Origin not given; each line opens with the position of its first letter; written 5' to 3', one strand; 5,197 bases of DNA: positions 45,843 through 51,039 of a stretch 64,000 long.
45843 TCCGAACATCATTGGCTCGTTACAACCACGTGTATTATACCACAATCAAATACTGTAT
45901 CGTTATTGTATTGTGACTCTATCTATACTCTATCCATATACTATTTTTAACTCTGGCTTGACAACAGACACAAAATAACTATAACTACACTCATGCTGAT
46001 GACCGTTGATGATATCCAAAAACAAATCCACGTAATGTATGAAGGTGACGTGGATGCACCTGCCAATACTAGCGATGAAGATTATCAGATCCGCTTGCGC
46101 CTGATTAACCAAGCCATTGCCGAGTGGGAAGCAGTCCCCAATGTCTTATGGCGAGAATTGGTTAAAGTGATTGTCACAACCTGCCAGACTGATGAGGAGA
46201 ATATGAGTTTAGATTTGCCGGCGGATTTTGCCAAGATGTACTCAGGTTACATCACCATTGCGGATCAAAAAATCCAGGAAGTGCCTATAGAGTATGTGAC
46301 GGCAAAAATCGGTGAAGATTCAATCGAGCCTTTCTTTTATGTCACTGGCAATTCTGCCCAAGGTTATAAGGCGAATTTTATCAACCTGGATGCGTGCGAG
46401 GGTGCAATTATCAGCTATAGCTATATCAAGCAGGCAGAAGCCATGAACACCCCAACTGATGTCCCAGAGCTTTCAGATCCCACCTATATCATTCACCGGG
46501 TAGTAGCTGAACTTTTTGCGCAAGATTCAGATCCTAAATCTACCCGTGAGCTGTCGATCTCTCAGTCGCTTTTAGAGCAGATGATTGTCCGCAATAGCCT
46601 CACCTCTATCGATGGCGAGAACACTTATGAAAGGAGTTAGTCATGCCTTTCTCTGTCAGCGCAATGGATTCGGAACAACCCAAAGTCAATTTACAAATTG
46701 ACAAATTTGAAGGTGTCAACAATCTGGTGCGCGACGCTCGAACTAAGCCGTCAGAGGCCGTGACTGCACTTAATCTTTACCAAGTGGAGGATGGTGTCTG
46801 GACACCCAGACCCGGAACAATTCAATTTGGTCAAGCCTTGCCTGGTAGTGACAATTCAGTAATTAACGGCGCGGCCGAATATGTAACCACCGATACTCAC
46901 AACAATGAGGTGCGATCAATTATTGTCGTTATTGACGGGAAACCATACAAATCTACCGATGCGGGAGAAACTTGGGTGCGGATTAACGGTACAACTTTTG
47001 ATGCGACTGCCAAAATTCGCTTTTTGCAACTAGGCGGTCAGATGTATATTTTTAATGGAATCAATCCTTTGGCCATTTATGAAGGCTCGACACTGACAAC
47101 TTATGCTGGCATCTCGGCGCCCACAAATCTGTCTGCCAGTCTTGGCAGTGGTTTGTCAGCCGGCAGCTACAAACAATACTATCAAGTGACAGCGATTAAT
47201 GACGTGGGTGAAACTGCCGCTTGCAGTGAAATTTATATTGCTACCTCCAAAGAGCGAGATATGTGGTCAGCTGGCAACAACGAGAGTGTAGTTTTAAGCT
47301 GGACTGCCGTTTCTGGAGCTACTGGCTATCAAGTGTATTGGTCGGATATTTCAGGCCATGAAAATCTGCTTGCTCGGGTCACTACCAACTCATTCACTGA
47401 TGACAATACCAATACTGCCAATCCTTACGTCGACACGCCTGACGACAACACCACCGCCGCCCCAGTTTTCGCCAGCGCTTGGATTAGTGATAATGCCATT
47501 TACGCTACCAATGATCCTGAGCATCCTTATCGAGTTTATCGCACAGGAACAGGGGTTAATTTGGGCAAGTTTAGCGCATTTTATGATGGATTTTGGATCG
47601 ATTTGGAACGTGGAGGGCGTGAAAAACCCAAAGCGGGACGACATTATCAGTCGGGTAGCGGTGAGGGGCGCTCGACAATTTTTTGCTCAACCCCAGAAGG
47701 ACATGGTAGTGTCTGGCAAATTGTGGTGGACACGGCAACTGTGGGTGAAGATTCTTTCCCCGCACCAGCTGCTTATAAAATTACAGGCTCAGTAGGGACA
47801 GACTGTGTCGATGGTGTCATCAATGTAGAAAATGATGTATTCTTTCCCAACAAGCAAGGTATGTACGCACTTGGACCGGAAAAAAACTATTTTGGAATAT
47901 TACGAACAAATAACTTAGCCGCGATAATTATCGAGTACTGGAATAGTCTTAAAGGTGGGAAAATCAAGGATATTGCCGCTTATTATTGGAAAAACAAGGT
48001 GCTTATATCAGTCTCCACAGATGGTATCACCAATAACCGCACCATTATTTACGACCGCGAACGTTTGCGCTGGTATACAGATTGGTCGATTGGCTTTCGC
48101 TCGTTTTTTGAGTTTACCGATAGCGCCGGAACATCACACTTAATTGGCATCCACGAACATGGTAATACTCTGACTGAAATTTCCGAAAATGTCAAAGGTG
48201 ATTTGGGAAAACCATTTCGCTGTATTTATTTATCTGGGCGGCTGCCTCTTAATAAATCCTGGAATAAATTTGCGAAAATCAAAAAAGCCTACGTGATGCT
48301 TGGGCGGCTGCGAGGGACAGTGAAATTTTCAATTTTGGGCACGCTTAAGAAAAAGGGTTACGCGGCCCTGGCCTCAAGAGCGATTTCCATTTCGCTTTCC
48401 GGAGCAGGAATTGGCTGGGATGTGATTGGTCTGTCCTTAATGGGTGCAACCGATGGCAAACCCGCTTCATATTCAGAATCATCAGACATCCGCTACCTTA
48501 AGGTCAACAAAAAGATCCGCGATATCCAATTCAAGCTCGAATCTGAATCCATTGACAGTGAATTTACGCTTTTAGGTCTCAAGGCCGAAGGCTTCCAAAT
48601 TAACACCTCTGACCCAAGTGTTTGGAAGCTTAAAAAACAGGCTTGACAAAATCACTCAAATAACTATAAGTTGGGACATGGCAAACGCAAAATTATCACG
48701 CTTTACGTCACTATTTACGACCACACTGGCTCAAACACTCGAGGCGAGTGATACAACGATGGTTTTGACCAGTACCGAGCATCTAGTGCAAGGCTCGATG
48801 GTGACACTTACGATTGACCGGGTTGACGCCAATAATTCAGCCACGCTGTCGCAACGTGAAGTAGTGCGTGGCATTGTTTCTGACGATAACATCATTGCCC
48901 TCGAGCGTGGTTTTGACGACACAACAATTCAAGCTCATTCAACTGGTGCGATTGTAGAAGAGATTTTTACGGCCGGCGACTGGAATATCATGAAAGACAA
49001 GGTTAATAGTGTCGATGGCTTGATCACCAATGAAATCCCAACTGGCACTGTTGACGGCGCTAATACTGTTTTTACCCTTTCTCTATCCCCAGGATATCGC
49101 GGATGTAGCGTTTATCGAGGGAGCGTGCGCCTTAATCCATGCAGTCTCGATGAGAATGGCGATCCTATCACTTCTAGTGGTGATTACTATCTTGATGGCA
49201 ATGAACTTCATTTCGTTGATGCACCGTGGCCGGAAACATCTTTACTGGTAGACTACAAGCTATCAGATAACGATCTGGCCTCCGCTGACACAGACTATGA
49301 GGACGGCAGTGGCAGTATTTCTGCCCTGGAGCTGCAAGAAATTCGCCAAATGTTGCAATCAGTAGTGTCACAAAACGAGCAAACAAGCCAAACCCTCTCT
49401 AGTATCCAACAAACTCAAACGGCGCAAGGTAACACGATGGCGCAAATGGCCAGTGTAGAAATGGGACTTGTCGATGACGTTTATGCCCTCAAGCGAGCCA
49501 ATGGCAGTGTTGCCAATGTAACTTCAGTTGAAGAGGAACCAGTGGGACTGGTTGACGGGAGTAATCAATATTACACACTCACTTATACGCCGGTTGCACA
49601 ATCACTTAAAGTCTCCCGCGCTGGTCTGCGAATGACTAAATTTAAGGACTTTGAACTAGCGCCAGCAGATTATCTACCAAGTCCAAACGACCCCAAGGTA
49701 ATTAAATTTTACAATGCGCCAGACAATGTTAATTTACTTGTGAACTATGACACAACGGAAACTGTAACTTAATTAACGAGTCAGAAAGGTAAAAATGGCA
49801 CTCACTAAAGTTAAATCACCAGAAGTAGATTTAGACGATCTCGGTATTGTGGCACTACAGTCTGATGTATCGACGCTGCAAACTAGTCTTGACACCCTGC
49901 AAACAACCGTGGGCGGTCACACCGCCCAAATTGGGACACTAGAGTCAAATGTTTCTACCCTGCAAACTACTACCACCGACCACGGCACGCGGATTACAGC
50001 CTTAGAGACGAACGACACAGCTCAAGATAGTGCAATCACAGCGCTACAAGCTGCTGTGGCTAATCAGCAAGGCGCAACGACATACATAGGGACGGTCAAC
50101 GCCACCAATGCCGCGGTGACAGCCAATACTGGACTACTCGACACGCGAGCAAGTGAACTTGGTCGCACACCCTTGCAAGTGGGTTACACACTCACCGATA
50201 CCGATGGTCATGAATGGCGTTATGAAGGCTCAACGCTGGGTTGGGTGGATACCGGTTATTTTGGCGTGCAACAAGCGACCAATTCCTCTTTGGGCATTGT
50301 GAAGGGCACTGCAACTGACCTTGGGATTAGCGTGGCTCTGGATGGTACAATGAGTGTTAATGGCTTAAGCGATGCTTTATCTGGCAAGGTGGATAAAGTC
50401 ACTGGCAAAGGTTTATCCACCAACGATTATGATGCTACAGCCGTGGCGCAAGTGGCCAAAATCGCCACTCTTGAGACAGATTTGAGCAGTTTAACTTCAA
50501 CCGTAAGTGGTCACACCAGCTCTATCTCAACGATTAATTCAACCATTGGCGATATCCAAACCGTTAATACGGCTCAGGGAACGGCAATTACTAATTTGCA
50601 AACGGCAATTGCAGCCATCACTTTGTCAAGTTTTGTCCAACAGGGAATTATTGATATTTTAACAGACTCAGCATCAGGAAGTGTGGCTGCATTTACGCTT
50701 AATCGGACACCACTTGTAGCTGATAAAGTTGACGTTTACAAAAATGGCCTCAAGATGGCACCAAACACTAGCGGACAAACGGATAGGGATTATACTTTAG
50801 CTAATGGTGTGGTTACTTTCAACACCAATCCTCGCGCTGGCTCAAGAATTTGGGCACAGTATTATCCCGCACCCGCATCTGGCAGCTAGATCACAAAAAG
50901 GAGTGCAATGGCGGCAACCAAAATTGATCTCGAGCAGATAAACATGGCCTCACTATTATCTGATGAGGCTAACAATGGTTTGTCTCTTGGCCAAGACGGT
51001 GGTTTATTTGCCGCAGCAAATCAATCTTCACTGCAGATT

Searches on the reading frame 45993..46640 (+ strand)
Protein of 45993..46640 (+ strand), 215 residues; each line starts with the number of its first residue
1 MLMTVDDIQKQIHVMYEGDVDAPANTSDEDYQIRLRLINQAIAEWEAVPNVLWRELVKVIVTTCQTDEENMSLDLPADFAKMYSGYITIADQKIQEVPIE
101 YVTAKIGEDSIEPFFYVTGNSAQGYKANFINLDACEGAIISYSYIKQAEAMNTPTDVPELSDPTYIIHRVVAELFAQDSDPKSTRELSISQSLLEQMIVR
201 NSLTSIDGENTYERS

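Call 29: search_protein_families(library=phrogs, proteins=[window:45993-46640:+], max_evalue=0.00001)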
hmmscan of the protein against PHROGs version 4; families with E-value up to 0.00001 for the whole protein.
window:45993-46640:+ (215 aa): 0 families

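Call 86: search_protein_families(library=pfam, proteins=[window:45993-46640:+], max_evalue=0.001)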
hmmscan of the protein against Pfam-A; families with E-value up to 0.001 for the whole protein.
window:45993-46640:+ (215 aa): 1 family
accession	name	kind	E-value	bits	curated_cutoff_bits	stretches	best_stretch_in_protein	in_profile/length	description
PF24175.2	SU10_adaptor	-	5.7e-05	24.1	27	1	3-196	1-176/194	SU10 adaptor protein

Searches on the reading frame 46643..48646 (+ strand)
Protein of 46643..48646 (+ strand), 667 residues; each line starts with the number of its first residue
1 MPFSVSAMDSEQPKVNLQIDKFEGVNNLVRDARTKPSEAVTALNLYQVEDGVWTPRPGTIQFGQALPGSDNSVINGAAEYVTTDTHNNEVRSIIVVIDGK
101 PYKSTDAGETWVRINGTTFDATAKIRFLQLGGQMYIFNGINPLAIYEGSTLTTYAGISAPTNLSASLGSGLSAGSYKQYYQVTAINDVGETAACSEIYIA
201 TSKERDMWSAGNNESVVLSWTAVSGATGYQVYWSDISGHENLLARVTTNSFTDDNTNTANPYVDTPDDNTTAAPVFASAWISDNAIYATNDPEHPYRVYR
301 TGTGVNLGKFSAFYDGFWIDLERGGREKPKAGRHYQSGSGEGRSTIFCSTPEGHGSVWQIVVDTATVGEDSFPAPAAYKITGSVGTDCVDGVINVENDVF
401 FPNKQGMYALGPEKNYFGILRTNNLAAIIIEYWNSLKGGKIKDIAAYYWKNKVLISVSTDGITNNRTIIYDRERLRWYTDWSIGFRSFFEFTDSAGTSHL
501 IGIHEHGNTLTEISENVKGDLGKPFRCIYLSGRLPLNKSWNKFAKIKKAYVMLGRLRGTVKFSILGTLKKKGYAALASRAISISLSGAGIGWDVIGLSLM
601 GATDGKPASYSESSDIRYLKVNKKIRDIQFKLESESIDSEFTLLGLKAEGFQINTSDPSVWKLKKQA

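Call 9: search_protein_families(library=phrogs, proteins=[window:46643-48646:+], max_evalue=0.01)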
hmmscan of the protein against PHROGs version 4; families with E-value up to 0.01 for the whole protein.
window:46643-48646:+ (667 aa): 0 families

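Call 10: search_protein_families(library=pfam, proteins=[window:46643-48646:+], max_evalue=0.01)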
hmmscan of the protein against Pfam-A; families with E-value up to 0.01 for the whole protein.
window:46643-48646:+ (667 aa): 1 family
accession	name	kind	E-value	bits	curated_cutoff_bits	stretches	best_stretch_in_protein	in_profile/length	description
PF16383.10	DUF4992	-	0.0062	16.7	29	0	212-260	62-110/183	Domain of unknown function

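Call 55: find_related_loci(query=window:46643-48646:+, collection=viral_contigs, flank=10000)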
Query window:46643-48646:+ (667 aa) in viral_contigs; peptide patterns used: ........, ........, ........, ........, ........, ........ (x = any residue, [..] = any of these).
5 stretches matched a pattern, but none encodes a relative of the query by tblastn (E <= 1e-3).

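Call 70: search_dna_similar(query=window:46643-48646:+, collection=phages, mode=protein, max_evalue=0.001)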
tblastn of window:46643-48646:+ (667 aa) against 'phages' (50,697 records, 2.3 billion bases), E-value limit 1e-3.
Records with a match: 5; places in all: 5; records where one place covers at least 80% of the query: 0.
Best place of each record, by identity: <60% 5.
By first word of the organism name: Arthrobacter 4; Caudoviricetes 1.
By host as written in the record: Arthrobacter sp. ATCC 21022 3; - 1; Arthrobacter sp. (ATCC 21022) 1.
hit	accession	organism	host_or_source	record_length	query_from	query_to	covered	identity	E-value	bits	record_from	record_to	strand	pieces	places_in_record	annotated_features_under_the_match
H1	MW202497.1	Caudoviricetes sp.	Manatee Spring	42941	356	646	44%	22.1%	2e-7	61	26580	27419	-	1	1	phage stabilization protein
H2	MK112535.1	Arthrobacter phage CallieOMalley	Arthrobacter sp. (ATCC 21022)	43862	140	243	16%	32.7%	6e-4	49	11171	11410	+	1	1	15: major tail protein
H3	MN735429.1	Arthrobacter phage AppleCider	Arthrobacter sp. ATCC 21022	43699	140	243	16%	32.7%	6e-4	49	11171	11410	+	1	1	15: major tail protein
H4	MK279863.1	Arthrobacter phage Litotes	Arthrobacter sp. ATCC 21022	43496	140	243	16%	31.7%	1e-3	49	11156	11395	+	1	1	15: major tail protein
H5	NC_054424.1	Arthrobacter phage Litotes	Arthrobacter sp. ATCC 21022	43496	140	243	16%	31.7%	1e-3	49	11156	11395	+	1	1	15: major tail protein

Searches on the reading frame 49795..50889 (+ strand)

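Call 9: search_protein_families(library=phrogs, proteins=[window:49795-50889:+], max_evalue=0.01)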
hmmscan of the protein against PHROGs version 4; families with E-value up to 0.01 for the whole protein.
window:49795-50889:+ (364 aa): 13 families
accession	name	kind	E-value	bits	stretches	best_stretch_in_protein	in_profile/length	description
phrog_739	-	lysis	2e-06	29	1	216-274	22-80/122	Rz-like spanin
phrog_7599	-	unknown function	4.7e-06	28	1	205-276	12-81/95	-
phrog_4876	-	unknown function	6.8e-05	23.6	0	18-92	95-162/226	-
phrog_19577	-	head and packaging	9.5e-05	22.7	1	15-117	71-177/378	minor head protein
phrog_4896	-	other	0.00015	22.3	0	187-275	182-267/291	glycerophosphoryl diester phosphodiesterase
phrog_1193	-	other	0.00052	21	0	48-87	10-49/76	hemolysin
phrog_36335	-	unknown function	0.0013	19.5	0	209-266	77-134/165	-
phrog_11431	-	head and packaging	0.0016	18.2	1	293-360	89-151/578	virion structural protein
phrog_18608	-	unknown function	0.0027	18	1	191-292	200-297/416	-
phrog_1775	-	head and packaging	0.003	16.1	1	22-111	866-951/1609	minor head protein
phrog_38044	-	unknown function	0.0065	14.4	0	191-276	3127-3212/3576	-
phrog_9604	-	tail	0.007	16.6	0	8-114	61-164/481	tail protein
phrog_17481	-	tail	0.0091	17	0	8-106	61-160/185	minor tail protein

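Call 10: search_protein_families(library=pfam, proteins=[window:49795-50889:+], max_evalue=0.01)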
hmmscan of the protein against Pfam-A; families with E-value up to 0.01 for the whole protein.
window:49795-50889:+ (364 aa): 6 families
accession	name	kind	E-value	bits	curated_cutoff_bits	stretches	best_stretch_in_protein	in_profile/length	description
PF08614.16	ATG16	-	3e-06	28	33.7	1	19-90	77-148/200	Autophagy protein 16 (ATG16)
PF04102.17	SlyX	-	1.7e-05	25.8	30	0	65-93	3-31/67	SlyX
PF06810.17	Phage_scaffold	-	0.00013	22.4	35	0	20-87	31-106/170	Phage capsid assembly scaffolding protein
PF10779.14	XhlA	-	0.0012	19.4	34.7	0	52-90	5-43/67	Haemolysin XhlA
PF05377.16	FlaC_arch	-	0.0014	19.4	27.8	0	222-255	1-34/55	Flagella accessory protein C (FlaC)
PF23991.1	DUF7310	-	0.0015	19.4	40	0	215-259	24-68/83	Coiled-coil region of unknown function (DUF7310)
